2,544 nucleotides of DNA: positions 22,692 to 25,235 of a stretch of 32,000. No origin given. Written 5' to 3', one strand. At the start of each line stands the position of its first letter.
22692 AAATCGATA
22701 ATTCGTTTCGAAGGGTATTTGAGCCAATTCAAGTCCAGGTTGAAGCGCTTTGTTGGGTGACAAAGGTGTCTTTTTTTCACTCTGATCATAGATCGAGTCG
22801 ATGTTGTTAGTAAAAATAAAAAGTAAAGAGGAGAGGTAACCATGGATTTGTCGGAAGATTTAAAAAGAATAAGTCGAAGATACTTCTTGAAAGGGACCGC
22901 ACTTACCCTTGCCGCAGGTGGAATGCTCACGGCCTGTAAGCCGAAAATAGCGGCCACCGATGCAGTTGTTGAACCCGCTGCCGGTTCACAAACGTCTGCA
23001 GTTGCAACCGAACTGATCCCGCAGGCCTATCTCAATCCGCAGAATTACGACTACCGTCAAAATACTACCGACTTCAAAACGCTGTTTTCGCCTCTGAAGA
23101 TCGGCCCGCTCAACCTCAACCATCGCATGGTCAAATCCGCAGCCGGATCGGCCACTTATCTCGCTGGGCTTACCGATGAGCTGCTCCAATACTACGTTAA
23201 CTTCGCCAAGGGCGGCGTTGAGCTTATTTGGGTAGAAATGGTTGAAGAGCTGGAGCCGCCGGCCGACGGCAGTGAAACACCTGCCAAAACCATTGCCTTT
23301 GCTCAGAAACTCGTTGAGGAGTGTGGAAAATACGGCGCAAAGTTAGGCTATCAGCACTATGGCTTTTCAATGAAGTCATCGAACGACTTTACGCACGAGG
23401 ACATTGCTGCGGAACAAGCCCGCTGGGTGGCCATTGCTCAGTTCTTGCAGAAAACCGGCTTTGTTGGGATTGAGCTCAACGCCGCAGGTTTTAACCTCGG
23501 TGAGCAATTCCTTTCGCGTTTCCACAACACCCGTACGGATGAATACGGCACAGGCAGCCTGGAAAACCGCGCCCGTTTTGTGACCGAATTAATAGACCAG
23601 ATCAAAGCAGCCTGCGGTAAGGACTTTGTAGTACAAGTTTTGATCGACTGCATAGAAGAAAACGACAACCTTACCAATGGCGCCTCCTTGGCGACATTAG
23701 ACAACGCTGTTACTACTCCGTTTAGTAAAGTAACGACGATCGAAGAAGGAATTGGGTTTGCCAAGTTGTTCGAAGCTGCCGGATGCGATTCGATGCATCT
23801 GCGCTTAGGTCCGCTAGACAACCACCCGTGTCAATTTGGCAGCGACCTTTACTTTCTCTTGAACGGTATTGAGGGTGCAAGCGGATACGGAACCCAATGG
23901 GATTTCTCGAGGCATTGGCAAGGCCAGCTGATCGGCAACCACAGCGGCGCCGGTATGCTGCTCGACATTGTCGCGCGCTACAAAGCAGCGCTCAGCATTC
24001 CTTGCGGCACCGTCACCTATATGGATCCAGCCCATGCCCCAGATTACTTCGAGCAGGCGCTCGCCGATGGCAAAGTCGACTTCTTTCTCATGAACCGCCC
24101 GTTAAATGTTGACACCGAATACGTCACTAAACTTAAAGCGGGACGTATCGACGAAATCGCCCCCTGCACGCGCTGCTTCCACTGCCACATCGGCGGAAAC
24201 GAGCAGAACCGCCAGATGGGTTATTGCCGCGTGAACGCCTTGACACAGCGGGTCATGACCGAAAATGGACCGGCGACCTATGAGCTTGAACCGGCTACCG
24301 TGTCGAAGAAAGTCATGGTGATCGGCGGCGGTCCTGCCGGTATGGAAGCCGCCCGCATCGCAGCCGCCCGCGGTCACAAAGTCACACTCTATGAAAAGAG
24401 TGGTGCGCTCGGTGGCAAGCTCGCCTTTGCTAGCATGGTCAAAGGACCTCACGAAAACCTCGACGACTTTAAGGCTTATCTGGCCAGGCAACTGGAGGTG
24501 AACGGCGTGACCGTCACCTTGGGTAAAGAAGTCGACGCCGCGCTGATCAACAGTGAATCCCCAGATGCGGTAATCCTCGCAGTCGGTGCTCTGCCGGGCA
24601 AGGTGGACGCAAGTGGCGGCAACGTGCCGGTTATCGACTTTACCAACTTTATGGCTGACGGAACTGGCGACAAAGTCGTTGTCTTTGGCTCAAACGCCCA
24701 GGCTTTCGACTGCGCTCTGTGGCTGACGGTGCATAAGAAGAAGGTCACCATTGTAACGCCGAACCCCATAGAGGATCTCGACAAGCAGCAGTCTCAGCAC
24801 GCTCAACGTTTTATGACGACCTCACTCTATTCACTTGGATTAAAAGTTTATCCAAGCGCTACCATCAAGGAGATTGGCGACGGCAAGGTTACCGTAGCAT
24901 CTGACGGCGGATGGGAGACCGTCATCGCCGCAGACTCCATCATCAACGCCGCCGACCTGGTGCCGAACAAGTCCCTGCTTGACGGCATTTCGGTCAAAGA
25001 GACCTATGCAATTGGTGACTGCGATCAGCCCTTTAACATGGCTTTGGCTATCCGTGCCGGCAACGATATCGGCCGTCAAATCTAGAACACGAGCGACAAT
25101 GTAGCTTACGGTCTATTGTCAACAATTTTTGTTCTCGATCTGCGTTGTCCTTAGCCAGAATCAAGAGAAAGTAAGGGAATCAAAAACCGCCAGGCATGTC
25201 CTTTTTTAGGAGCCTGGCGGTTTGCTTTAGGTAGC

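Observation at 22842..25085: Tat-exported lipoprotein version of a three-cofactor enoate/dienoyl-CoA-reductase-like enzyme with non-canonical catalytic residues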

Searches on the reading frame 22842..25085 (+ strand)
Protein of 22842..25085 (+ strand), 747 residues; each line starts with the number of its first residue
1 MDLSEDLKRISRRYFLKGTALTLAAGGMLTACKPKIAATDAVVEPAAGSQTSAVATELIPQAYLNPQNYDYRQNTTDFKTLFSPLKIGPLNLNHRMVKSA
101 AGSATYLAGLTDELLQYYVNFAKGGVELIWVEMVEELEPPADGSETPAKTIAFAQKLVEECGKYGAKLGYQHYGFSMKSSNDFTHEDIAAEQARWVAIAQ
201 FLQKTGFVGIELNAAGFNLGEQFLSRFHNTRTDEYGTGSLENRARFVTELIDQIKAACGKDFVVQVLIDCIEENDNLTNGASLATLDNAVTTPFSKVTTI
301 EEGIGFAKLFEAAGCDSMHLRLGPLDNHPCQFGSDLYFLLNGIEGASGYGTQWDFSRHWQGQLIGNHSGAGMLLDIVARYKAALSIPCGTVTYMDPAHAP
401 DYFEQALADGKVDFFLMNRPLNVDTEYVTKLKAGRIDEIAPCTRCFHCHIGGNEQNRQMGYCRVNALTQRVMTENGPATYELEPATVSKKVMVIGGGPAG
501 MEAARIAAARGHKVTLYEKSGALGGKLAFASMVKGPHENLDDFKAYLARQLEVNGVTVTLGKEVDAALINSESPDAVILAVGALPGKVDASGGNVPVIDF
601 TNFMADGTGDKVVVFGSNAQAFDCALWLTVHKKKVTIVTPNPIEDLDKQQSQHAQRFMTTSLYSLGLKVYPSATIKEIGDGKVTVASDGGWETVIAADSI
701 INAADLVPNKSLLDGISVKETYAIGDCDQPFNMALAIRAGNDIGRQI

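Call 3: search_protein_families(library=pfam, proteins=[window:22842-25085:+], max_evalue=1)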
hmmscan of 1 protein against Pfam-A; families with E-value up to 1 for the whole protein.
window:22842-25085:+ (747 aa): 18 families
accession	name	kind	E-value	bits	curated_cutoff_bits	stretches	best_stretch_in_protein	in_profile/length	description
PF00724.26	Oxidored_FMN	-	6.1e-24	85.3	27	2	181-264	140-221/342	NADH:flavin oxidoreductase / NADH oxidase family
PF07992.20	Pyr_redox_2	-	1.5e-18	67.6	26.1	1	489-719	1-250/291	Pyridine nucleotide-disulphide oxidoreductase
PF00070.33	Pyr_redox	-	3.9e-13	50.1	22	2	490-524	1-35/82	Pyridine nucleotide-disulphide oxidoreductase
PF13738.12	Pyr_redox_3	-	8.6e-10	38.8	30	2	576-700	127-262/305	Pyridine nucleotide-disulphide oxidoreductase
PF12831.13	FAD_oxidored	-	2.3e-09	37.5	27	1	491-529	2-40/416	FAD dependent oxidoreductase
PF03486.20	HI0933_like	-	7.1e-08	32.6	50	1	490-530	2-42/244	HI0933-like protein Rossmann domain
PF13450.12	NAD_binding_8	-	1.8e-06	28.6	21.9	1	493-528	1-36/68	NAD(P)-binding Rossmann-like domain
PF01134.28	GIDA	-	4.9e-06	26.3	22.1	1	490-530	1-41/391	Glucose inhibited division protein A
PF00890.30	FAD_binding_2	-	5e-06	26.4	20.4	1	491-531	2-42/414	FAD binding domain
PF01266.30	DAO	-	2.2e-05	24.6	27.9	1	490-524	1-35/353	FAD dependent oxidoreductase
PF01262.27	AlaDh_PNT_C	-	0.0001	22.2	23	1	489-521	29-61/214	Alanine dehydrogenase/PNT, C-terminal domain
PF13241.12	NAD_binding_7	-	0.00018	22.5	22.1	0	605-658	3-55/104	Putative NAD(P)-binding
PF01946.23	Thi4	-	0.0007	19.3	26.2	1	488-527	17-57/235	Thi4 family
PF01494.25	FAD_binding_3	-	0.021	14.5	22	1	490-520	3-33/349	FAD binding domain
PF10518.14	TAT_signal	-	0.06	13.8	22.7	1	10-27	2-19/21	TAT (twin-arginine translocation) pathway signal sequence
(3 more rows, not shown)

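Call 4: search_protein_families(library=ncbifam, proteins=[window:22842-25085:+], max_evalue=1)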
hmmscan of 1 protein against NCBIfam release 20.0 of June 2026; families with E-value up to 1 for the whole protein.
window:22842-25085:+ (747 aa): 126 families (the best 25 are shown)
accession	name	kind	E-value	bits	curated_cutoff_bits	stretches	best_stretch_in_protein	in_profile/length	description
TIGR03997.1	mycofact_OYE_2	equivalog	1.5e-83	281.3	793.15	3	377-747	276-645/645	mycofactocin system FadH/OYE family oxidoreductase 2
NF045599.1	bili_reduct_long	exception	3e-69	233.9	750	3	371-746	274-640/641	bilirubin reductase, long form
NF041087.1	bile_acid_BaiCD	equivalog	2.7e-62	210.8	825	2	399-747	296-642/642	bile acid Fe-S flavoenzyme BaiCD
TIGR03996.1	mycofact_OYE_1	hypoth_equivalog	4.2e-36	124.7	627.9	2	377-741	269-630/633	mycofactocin system FadH/OYE family oxidoreductase 1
NF045592.1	bili_reduct_N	equivalog_domain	1e-25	90.7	425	3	181-321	130-250/363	bilirubin reductase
NF009410.0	PRK12771.1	subfamily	7.6e-17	61.1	516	1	481-647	131-307/566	NAD(P)-binding protein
NF006101.0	PRK08255.1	equivalog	9.7e-16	57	1078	2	173-272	531-629/768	bifunctional salicylyl-CoA 5-hydroxylase/oxidoreductase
NF009454.0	PRK12814.1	equivalog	1e-11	44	916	1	484-647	190-362/657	putative NADPH-dependent glutamate synthase small subunit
NF010047.0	PRK13523.1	equivalog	1.6e-11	43.9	431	1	176-266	127-216/339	NADPH dehydrogenase NamA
NF007899.0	PRK10605.1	subfamily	2.8e-10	40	403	1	200-281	169-248/365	N-ethylmaleimide reductase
TIGR02053.1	MerA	equivalog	1.2e-09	37.7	454.45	2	571-713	127-273/465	mercury(II) reductase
TIGR01317.1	GOGAT_sm_gam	subfamily_domain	1.9e-09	36.9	447.7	1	485-599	140-255/485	glutamate synthase small subunit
NF045663.1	diclust_near_Sec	equivalog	2.7e-09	35.7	530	1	463-585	81-201/759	pyridine nucleotide-disulfide oxidoreductase/dicluster-binding protein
TIGR03315.1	Se_ygfK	equivalog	8.3e-09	33.4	835.3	1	487-626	536-683/1012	putative selenate reductase subunit YgfK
TIGR01372.1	soxA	subfamily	3.9e-08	31.6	1164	1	470-531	152-211/996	sarcosine oxidase subunit alpha family protein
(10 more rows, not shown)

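Call 5: search_solved_structures(query=window:22842-25085:+, max_evalue=0.01, show_alignments=3)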
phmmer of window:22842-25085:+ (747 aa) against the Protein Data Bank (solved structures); distinct sequences matched with E-value up to 0.01: 165 (the best 60 are shown).
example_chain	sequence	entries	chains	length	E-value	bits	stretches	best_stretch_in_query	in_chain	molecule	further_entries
6qkg_A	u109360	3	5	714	1.3e-50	175.7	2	397-744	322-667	NCR A | NCR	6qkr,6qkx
1ps9_A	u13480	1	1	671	2.7e-38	135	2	377-629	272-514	2,4-dienoyl-CoA reductase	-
6de6_A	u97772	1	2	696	2.2e-23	85.7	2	398-535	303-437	Histamine dehydrogenase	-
1djq_A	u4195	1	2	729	9.8e-17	63.7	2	183-265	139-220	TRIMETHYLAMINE DEHYDROGENASE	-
1djn_A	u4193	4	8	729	1.2e-16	63.4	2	183-265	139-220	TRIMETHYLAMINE DEHYDROGENASE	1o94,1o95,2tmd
6l6j_A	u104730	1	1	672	2.3e-16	62.5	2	399-583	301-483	Oxidored_FMN domain-containing protein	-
3k30_A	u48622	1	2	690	2.6e-16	62.3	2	352-535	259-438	Histamine dehydrogenase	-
7fev_A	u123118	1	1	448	5.1e-15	58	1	174-279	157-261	FMN binding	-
5dxx_A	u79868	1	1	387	2.9e-11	45.6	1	203-278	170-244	Artemisinic aldehyde Delta(11(13)) reductase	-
9n5u_A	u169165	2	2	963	3e-11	45.6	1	473-605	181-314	NfnA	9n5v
5dxy_A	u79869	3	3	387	3e-11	45.6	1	203-278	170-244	Artemisinic aldehyde Delta(11(13)) reductase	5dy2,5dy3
6agz_A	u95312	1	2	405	1.3e-10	43.4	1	186-264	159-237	Old Yellow Enzyme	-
9fcn_A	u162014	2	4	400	1.4e-10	43.4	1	204-278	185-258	12-oxophytodienoate reductase 3,Old yellow enzyme OYE4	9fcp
8qnw_A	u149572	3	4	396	1.5e-10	43.2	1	204-277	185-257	12-oxophytodienoate reductase 3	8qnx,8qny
8qne_A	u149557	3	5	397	1.6e-10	43.2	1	204-277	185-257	12-oxophytodienoate reductase 3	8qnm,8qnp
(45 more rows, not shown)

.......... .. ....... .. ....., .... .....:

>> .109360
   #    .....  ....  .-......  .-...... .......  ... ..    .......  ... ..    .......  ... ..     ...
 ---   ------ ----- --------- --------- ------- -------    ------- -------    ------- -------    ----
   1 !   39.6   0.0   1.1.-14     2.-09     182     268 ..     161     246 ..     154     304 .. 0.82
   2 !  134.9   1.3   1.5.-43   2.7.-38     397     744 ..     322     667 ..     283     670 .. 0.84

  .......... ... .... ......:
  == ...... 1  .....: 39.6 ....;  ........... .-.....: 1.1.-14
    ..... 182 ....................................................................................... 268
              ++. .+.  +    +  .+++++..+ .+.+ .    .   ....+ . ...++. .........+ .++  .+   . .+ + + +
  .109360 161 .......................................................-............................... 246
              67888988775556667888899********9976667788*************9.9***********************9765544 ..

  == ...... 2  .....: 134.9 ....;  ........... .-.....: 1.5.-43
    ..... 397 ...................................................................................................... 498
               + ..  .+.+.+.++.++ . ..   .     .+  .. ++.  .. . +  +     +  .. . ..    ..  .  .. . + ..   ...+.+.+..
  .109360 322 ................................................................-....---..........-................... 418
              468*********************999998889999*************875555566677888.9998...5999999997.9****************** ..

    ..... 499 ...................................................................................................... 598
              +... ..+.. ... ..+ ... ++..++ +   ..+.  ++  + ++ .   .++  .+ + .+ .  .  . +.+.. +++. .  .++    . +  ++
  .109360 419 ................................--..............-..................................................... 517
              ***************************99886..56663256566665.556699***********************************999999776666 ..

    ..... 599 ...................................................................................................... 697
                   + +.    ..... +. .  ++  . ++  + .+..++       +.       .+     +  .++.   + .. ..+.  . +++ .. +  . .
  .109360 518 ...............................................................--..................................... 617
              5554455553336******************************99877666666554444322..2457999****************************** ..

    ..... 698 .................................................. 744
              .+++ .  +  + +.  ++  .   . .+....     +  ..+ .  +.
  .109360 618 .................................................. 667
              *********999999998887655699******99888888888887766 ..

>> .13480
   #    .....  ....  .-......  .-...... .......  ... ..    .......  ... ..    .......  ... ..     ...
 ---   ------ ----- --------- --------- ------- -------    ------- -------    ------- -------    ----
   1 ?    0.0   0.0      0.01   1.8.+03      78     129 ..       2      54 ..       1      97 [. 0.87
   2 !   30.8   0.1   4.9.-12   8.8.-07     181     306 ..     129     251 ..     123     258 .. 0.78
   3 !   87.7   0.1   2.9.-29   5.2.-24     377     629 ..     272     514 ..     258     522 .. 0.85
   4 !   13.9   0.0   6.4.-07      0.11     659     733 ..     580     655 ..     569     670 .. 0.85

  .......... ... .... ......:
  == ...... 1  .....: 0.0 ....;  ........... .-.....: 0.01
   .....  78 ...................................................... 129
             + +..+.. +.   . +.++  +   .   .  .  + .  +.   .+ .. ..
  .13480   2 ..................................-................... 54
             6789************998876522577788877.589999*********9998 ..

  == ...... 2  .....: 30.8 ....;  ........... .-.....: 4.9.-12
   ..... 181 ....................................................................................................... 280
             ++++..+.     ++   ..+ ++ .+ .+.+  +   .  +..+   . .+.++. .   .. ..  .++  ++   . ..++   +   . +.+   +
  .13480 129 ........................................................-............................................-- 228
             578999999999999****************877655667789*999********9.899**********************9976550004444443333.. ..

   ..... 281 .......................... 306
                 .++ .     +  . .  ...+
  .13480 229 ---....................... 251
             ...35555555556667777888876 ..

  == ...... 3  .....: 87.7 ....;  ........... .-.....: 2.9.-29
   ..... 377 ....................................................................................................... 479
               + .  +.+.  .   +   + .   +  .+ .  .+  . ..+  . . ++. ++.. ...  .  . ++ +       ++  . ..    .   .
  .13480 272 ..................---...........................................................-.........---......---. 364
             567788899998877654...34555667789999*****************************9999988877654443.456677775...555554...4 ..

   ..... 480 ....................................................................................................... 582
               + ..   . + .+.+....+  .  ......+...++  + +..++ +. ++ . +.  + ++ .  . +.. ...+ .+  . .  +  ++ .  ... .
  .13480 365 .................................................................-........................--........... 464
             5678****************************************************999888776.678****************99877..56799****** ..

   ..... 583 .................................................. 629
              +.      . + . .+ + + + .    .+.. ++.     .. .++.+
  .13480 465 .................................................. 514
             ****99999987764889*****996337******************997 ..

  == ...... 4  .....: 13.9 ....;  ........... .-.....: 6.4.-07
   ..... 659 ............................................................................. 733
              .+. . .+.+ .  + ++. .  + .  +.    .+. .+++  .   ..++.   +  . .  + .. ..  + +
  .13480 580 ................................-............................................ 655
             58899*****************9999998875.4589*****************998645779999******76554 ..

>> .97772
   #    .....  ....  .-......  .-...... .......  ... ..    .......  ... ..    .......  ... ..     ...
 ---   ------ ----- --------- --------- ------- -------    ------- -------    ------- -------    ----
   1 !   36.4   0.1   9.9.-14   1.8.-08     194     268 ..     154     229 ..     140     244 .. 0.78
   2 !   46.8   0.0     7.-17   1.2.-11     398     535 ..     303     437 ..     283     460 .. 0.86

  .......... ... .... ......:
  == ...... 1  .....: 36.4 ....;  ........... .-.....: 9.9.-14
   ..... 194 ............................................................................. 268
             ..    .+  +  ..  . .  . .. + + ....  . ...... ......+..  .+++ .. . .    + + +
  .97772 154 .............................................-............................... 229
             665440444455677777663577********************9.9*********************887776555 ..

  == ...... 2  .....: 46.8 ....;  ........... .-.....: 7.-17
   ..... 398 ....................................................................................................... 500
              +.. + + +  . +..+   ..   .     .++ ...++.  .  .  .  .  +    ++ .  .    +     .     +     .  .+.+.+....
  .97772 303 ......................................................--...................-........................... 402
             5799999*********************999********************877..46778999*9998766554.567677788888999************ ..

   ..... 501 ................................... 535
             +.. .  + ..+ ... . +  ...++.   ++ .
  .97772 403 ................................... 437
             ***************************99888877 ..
